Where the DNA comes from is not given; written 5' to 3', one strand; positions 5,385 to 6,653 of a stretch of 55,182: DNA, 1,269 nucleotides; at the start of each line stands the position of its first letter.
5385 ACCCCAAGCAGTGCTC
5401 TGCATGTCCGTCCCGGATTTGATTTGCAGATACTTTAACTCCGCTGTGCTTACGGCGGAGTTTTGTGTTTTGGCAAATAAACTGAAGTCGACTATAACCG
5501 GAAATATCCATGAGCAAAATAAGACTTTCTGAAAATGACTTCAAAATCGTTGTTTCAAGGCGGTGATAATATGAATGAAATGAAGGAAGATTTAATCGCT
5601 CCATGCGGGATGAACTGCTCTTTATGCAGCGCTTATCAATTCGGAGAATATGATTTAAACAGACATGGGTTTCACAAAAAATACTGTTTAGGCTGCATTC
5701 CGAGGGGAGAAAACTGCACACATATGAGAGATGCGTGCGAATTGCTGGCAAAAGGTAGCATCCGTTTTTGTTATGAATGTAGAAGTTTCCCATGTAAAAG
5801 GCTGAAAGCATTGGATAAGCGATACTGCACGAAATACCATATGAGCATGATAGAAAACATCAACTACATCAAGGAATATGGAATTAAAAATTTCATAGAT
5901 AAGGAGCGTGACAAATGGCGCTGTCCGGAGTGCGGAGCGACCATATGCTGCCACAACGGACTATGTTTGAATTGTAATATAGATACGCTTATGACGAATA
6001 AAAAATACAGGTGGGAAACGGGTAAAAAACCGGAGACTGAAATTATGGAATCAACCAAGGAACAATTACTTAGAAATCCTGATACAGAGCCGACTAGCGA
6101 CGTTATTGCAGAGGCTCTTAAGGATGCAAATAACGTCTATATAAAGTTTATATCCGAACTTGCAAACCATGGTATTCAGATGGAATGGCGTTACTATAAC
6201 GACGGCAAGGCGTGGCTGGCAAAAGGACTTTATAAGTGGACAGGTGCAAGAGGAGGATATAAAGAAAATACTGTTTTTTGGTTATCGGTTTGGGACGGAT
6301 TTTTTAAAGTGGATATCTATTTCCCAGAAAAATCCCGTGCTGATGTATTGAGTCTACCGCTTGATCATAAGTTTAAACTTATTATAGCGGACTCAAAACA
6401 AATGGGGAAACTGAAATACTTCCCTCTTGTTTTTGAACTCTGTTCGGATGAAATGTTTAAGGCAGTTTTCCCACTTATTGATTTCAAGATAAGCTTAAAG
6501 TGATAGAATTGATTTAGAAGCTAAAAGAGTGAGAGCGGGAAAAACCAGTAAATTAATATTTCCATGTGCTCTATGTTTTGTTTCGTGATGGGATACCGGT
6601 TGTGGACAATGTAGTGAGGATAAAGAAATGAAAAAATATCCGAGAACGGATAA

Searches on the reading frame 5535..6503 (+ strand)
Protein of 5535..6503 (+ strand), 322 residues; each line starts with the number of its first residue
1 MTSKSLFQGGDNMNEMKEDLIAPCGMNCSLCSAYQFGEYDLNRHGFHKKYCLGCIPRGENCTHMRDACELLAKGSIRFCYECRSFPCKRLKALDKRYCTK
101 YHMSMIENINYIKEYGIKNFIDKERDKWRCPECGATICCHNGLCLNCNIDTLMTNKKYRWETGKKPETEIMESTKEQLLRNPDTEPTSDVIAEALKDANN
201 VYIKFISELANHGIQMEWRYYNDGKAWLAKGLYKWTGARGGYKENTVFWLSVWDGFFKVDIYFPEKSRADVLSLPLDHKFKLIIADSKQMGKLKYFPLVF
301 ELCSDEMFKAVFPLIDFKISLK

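Call 82: search_protein_families(library=pfam, proteins=[window:5535-6503:+], max_evalue=0.00001)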
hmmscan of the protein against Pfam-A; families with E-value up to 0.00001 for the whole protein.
window:5535-6503:+ (322 aa): 2 families
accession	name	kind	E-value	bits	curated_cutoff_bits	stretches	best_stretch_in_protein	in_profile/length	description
PF12663.12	DUF3788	-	2e-21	76.8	25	1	184-318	2-127/128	Protein of unknown function (DUF3788)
PF12675.12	DUF3795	-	2.9e-08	34.5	22.6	1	21-91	2-82/83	Protein of unknown function (DUF3795)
